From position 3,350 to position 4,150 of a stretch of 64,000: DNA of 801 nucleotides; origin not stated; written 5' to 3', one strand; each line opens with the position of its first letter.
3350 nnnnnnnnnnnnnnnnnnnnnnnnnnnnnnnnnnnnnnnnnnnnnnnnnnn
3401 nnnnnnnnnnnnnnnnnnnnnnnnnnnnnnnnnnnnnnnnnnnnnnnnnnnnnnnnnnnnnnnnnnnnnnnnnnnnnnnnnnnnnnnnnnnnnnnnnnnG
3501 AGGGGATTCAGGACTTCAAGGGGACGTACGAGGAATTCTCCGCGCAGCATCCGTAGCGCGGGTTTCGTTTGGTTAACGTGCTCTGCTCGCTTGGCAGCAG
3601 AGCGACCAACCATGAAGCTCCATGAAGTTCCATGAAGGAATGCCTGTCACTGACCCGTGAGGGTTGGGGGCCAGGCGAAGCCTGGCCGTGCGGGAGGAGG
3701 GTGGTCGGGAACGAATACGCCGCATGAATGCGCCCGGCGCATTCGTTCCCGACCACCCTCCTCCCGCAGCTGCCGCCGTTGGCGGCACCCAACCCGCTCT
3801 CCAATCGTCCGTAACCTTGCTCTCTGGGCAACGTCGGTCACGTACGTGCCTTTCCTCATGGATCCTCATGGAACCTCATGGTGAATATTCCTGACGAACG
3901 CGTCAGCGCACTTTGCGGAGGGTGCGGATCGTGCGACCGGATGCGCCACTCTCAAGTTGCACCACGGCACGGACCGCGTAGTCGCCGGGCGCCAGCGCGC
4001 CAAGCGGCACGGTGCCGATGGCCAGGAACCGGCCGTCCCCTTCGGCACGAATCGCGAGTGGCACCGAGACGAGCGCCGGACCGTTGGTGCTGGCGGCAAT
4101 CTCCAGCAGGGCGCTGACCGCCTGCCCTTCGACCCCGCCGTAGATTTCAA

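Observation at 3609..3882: Family-A intergenic element: repeat-armed module with a four-way-junction core, three copies in 64 kb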

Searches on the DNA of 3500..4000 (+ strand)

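Call 45: search_dna_similar(query=window:3570-3900:+, collection=plasmids, mode=distant, max_evalue=0.001)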
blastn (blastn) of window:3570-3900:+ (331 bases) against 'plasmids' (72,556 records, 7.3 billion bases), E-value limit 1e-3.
No match.

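Call 51: search_rna_families(source=window, start=3500, end=4000, threshold=evalue, max_evalue=10)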
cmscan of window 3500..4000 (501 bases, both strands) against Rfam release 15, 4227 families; matches with E-value up to 10: 43.
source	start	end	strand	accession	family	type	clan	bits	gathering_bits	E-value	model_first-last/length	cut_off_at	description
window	3685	3770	-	RF04159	MIR1437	Gene; miRNA;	-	48.6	168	2.7e-07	1-192/192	no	MIR1437 microRNA precursor family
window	3665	3799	-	RF04119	MIR1858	Gene; miRNA;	-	48.5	137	2.5e-07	1-197/197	no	MIR1858 microRNA precursor family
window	3688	3769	+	RF04159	MIR1437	Gene; miRNA;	-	46.5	168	8.2e-07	1-192/192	no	MIR1437 microRNA precursor family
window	3657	3798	+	RF04119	MIR1858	Gene; miRNA;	-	44.4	137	2.1e-06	1-197/197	no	MIR1858 microRNA precursor family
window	3683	3774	-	RF04198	MIR8670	Gene; miRNA;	-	44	150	2.7e-07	1-142/142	no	MIR8670 microRNA precursor family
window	3685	3771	-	RF04279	mir-H20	Gene; miRNA;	CL00141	43.4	99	8.1e-07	1-82/82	no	mir-H20 microRNA precursor family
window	3683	3776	+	RF04198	MIR8670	Gene; miRNA;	-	42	150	8.6e-07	1-142/142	no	MIR8670 microRNA precursor family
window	3688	3769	-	RF03201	mir-617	Gene; miRNA;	-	41.5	80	2.3e-07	1-82/82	no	mir-617 microRNA precursor family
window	3688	3769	-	RF03964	mir-H1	Gene; miRNA;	-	40.6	97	2.3e-05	1-85/85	no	mir-H1 microRNA precursor family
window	3688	3769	+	RF03964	mir-H1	Gene; miRNA;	-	37.9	97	9.7e-05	1-85/85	no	mir-H1 microRNA precursor family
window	3684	3774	-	RF03944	mir-935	Gene; miRNA;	-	37.3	73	0.00062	1-91/91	no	mir-935 microRNA precursor family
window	3686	3772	+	RF04279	mir-H20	Gene; miRNA;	CL00141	36.8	99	3.2e-05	1-82/82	no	mir-H20 microRNA precursor family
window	3686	3769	+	RF03620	mir-1233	Gene; miRNA;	-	34.4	87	0.00025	1-82/82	no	mir-1233 microRNA precursor family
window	3688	3769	-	RF03836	mir-3547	Gene; miRNA;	-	32.1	77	0.0006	1-88/88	no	mir-3547 microRNA precursor family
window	3689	3768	+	RF03413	MIR904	Gene; miRNA;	-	31.4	80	0.00014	1-141/141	no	MIR904 microRNA precursor family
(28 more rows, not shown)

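Call 63: search_rna_families(sources=[L115, L116, L117, L118, L119, L120, L121, L122], threshold=gathering)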
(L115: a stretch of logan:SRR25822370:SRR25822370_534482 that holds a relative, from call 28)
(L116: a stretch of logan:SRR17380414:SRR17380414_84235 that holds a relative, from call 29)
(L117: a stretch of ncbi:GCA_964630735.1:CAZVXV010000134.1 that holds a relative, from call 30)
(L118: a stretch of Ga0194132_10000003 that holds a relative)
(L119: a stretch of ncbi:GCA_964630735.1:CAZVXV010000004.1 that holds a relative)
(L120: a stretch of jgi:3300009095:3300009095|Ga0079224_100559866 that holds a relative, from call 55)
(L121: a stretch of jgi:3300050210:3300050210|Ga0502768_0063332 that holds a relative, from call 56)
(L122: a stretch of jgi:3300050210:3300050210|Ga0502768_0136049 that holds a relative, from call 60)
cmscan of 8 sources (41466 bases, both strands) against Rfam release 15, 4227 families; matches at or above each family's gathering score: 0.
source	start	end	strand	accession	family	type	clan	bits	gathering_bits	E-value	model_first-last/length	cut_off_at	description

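Call 100: search_dna_similar(query=window:3570-3900:+, collection=phages, mode=distant, max_evalue=0.001)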
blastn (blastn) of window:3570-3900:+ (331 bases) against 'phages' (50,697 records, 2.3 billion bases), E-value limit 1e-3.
No match.

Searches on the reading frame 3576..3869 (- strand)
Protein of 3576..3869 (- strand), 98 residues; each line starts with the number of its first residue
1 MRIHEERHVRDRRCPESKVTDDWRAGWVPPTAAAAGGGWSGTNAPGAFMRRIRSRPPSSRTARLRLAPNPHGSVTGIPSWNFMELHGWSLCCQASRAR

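Call 27: find_homologous_proteins(query=window:3576-3869:-, max_evalue=0.01)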
Query seq(98 aa) (98 aa): 3 proteins with E <= 0.01 among 8 candidates.
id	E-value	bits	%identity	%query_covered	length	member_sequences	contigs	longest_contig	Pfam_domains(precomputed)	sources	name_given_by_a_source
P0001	1.9e-20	91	76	63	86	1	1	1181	-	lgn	-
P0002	4.8e-17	80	80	55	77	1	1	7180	-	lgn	-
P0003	2.9e-10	58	78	33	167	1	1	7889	-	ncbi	-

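Call 28: find_encoding_contigs(protein=P0001, flank=10000)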
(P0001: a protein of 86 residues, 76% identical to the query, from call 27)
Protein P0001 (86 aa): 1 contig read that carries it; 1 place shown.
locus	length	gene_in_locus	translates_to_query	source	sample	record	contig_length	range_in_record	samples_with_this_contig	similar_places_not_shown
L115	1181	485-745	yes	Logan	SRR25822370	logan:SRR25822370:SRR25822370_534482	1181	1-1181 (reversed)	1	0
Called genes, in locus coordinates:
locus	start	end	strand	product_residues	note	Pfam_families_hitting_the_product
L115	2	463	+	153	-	?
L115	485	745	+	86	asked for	-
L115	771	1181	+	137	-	?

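Call 29: find_encoding_contigs(protein=P0002, flank=10000)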
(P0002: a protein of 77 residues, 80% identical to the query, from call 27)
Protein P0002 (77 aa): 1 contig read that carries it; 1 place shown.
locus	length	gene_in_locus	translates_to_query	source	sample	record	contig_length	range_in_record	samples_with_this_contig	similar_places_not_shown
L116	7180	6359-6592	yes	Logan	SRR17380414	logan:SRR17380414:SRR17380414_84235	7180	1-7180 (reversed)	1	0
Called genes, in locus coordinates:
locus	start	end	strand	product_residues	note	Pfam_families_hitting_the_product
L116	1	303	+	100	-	?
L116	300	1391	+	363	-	PF00378:ECH_1, PF16113:ECH_2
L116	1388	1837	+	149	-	PF00583:Acetyltransf_1, PF13508:Acetyltransf_7 (weak)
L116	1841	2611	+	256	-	PF00378:ECH_1, PF16113:ECH_2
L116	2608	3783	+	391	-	PF06050:HGD-D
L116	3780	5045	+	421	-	PF06050:HGD-D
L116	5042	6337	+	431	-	PF01869:BcrAD_BadFG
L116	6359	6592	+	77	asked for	-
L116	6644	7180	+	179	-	?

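Call 30: find_encoding_contigs(protein=P0003, flank=10000)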
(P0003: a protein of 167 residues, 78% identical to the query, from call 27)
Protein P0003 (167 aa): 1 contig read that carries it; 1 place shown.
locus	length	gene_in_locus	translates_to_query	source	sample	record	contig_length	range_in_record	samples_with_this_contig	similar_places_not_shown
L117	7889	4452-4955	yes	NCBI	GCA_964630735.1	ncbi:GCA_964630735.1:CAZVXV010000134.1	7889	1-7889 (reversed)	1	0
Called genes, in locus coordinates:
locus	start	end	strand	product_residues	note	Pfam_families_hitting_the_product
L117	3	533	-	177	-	?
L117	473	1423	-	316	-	PF00294:PfkB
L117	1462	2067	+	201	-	PF01726:LexA_DNA_bind, PF00717:Peptidase_S24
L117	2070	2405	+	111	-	PF11950:DUF3467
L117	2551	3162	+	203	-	PF00730:HhH-GPD, PF00633:HHH (weak)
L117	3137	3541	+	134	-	PF06262:Zincin_1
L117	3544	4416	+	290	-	PF00398:RrnaAD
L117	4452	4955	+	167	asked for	-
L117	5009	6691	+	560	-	PF00753:Lactamase_B, PF12706:Lactamase_B_2, PF22505:RNase_J_b_CASP, PF07521:RMMBL, PF17770:RNase_J_C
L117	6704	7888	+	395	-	?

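Call 53: search_protein_representatives(alignment_id=A3)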
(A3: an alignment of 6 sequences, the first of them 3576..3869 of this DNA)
Query: 6 sequences, 98 profile positions. Proteins with E-value up to 0.001 (for the whole library): 9; up to 1e-10: 3; up to 1e-30: 1. The best 9 are listed.
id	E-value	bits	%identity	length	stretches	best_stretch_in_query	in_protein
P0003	5.5e-41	154.8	-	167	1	3-97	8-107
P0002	6.8e-24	100.0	-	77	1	14-79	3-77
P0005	1.4e-12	63.7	-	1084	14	53-66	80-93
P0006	2.3e-08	50.2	-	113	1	24-72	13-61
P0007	3.3e-07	46.5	-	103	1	68-94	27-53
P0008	1.1e-05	41.6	-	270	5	12-73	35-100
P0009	2.4e-05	40.5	-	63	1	20-71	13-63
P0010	3.2e-05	40.1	-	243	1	23-73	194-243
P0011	1.4e-04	38.1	-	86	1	23-79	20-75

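Call 55: find_encoding_contigs(protein=P0011, flank=10000)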
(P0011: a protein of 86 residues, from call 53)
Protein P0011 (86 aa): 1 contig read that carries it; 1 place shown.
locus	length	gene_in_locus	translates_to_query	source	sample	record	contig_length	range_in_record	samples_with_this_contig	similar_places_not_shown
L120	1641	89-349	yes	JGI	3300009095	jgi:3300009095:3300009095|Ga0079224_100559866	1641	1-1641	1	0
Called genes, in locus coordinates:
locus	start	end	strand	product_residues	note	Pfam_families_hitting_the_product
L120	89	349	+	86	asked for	-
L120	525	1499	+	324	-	PF01548:DEDD_Tnp_IS110, PF02371:Transposase_20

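Call 56: find_encoding_contigs(protein=P0007, flank=10000)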
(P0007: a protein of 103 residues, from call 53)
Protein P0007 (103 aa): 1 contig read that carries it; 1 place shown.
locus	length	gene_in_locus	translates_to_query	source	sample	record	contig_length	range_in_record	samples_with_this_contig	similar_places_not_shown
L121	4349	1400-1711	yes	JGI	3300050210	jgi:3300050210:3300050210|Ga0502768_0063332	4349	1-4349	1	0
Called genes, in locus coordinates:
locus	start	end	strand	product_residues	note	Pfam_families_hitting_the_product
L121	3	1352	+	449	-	?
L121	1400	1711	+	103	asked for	-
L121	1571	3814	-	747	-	PF00672:HAMP, PF07228:SpoIIE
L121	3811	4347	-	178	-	?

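Call 60: find_encoding_contigs(protein=P0009, flank=10000)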
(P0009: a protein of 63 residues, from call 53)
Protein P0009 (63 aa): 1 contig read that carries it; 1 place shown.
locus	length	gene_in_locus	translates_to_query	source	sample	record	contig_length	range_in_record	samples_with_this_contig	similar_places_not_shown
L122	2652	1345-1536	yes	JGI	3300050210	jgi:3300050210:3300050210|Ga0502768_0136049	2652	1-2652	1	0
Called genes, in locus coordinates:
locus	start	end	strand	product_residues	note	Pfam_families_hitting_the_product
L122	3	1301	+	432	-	?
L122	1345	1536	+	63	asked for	-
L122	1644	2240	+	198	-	PF07920:DUF1684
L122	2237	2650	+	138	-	?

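Call 61: find_encoding_contigs(protein=P0006, flank=10000)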
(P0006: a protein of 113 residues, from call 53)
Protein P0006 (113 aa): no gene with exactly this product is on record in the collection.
